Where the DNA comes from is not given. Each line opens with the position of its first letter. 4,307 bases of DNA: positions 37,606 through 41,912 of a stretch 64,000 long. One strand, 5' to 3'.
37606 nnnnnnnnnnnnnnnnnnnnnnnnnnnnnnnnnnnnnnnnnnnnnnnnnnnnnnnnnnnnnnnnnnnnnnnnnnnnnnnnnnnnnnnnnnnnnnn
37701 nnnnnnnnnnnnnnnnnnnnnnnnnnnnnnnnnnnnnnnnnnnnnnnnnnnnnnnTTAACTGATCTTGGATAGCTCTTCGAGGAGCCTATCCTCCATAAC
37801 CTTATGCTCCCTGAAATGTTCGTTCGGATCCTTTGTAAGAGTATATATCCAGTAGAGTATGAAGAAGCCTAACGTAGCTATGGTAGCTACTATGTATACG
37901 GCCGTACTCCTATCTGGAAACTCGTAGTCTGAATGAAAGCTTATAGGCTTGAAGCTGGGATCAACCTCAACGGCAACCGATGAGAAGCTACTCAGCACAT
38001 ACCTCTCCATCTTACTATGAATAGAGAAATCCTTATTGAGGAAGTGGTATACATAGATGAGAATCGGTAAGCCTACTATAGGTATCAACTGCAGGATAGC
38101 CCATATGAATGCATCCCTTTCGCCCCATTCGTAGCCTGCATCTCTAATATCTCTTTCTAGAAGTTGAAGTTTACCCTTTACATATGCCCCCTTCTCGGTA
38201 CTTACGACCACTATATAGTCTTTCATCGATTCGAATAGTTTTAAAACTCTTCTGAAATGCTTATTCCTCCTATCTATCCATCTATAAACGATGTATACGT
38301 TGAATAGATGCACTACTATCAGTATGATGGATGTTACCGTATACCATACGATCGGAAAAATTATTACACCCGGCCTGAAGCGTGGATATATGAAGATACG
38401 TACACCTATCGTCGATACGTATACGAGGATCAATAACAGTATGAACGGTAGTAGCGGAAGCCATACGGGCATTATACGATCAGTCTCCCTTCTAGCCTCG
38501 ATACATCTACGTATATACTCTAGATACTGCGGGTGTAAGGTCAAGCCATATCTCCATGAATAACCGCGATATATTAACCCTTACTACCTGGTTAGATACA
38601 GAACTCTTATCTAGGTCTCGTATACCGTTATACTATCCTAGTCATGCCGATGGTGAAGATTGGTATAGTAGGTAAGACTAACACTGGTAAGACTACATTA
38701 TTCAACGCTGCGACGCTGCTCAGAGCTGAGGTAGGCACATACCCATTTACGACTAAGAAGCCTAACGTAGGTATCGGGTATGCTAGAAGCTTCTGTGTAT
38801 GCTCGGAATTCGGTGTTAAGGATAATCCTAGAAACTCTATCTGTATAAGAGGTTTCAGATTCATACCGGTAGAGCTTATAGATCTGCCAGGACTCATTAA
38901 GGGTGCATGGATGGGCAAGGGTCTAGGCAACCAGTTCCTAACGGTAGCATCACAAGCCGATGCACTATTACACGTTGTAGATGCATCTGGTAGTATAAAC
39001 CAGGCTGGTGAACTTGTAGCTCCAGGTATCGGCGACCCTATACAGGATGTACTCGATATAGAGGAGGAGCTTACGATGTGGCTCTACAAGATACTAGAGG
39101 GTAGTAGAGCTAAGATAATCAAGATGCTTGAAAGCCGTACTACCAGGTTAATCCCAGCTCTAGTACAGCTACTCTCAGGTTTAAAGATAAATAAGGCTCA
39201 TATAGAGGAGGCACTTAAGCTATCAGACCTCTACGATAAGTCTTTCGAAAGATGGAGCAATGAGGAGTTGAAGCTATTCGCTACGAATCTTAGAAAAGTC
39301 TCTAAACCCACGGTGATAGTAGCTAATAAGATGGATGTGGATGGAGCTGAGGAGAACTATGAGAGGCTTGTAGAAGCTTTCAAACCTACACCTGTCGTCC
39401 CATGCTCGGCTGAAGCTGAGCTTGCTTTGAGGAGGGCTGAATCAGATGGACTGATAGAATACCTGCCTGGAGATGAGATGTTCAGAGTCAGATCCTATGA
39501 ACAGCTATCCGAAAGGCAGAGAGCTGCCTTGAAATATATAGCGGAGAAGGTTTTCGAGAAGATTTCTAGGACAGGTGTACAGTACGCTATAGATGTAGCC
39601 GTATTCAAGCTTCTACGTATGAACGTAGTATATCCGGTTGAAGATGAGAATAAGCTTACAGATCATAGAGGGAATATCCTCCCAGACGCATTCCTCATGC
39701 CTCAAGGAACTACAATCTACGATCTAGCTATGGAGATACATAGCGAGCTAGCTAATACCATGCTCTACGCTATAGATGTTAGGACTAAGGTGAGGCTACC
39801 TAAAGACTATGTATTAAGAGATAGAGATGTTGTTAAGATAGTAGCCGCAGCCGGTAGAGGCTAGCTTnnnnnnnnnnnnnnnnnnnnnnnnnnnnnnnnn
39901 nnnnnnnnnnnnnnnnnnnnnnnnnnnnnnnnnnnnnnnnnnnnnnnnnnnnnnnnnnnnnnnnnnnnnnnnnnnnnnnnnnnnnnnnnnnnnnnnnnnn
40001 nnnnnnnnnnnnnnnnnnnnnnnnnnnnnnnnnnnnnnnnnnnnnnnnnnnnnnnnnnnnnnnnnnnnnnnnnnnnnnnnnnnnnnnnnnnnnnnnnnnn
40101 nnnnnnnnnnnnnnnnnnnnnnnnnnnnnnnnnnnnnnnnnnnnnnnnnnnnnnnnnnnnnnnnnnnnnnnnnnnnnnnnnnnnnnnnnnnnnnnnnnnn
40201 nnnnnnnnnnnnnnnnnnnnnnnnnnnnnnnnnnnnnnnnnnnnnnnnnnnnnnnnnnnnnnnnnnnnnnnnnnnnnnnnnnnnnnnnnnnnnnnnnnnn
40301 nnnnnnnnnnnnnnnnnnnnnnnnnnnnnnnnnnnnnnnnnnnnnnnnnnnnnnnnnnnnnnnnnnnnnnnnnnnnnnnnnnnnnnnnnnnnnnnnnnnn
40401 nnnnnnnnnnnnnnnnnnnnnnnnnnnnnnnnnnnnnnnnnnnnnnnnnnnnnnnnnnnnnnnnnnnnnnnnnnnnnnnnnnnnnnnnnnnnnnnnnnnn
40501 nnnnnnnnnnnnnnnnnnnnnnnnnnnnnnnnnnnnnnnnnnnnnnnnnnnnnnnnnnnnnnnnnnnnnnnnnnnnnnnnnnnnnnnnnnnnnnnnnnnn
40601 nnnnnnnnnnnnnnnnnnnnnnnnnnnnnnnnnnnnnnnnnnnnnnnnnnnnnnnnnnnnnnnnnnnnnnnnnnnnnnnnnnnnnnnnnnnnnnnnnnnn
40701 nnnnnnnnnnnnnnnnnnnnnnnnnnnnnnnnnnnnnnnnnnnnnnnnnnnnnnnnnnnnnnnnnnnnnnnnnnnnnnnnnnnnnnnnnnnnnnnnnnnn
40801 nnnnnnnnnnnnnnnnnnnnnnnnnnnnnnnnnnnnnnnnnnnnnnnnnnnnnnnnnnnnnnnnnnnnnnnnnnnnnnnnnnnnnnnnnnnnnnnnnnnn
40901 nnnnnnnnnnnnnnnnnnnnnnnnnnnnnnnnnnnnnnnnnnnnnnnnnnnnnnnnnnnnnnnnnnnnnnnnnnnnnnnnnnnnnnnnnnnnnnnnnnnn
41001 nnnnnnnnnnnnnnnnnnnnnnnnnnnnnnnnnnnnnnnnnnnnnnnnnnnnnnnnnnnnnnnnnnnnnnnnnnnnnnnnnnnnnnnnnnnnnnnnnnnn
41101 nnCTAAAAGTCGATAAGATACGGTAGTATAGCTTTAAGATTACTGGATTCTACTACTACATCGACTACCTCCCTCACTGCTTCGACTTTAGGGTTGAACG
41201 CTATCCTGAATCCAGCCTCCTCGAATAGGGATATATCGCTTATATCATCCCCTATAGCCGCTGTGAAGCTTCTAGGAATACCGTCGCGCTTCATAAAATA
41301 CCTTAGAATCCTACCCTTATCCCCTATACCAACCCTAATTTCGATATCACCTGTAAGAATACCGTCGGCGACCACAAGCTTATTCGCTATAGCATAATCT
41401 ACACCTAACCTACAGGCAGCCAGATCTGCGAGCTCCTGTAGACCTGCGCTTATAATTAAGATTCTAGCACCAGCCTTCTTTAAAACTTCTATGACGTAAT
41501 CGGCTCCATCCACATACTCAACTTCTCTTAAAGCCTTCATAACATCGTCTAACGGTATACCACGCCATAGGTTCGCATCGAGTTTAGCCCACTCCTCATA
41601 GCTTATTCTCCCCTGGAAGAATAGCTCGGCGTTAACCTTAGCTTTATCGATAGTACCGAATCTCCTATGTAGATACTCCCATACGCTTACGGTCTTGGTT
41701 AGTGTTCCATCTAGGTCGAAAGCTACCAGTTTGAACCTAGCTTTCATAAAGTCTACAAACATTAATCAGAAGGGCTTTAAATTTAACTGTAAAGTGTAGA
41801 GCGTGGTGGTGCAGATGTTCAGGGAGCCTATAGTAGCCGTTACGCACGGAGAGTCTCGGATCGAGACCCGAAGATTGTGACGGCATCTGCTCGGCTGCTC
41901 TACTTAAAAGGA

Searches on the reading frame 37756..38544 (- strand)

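Call 8: search_protein_families(library=pfam, proteins=[window:37756-38544:-], max_evalue=0.001)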
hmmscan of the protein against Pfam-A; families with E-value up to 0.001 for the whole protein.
window:37756-38544:- (262 aa): 1 family
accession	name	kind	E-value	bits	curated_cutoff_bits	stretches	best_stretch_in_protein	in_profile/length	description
PF14018.11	DUF4234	-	1.1e-06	29.1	25.3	1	212-249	1-39/70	Domain of unknown function (DUF4234)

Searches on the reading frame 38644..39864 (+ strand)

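Call 8: search_protein_families(library=pfam, proteins=[window:38644-39864:+], max_evalue=0.001)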
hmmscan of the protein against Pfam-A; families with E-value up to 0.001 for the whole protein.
window:38644-39864:+ (406 aa): 6 families
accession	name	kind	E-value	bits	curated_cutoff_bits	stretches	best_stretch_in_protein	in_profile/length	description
PF08438.16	YGR210-like_G4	-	5.4e-35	120.5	24.7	1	226-334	1-108/108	Obg-like GTPase YGR210-like, G4 motif-containing domain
PF01926.29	MMR_HSR1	-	1.8e-19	70.4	21.9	1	5-120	1-91/113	50S ribosome-binding GTPase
PF02824.27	TGS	-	7.8e-11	42.3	22.2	1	345-400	4-59/60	TGS domain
PF02421.24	FeoB_N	-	1.2e-08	35.1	27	1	5-39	2-36/156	Ferrous iron transport protein B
PF00350.29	Dynamin_N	-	0.00015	22.2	27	0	76-120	103-144/168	Dynamin family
PF00009.33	GTP_EFTU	-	0.00026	21.1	26.5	0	2-22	2-22/188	Elongation factor Tu GTP binding domain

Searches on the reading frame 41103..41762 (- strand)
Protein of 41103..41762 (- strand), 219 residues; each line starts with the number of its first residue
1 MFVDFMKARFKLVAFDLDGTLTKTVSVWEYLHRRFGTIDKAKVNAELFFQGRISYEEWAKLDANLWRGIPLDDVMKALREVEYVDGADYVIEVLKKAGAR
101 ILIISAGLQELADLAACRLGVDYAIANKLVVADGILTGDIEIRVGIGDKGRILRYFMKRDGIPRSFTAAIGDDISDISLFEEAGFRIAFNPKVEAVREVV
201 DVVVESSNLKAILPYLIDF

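Call 72: search_protein_families(library=pfam, proteins=[window:41103-41762:-], max_evalue=0.001)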
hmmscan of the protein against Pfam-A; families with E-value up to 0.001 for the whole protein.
window:41103-41762:- (219 aa): 4 families
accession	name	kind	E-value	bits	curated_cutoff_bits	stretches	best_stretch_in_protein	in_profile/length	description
PF12710.13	HAD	-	1e-19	72.2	27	1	13-180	1-188/189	haloacid dehalogenase-like hydrolase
PF00702.32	Hydrolase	-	2.9e-13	51.1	26.4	1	10-184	1-191/191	haloacid dehalogenase-like hydrolase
PF08282.18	Hydrolase_3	-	6.8e-10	39.5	20.9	1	147-213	186-252/255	haloacid dehalogenase-like hydrolase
PF13419.12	HAD_2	-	1e-05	26.1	23.8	1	14-186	2-174/178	Haloacid dehalogenase-like hydrolase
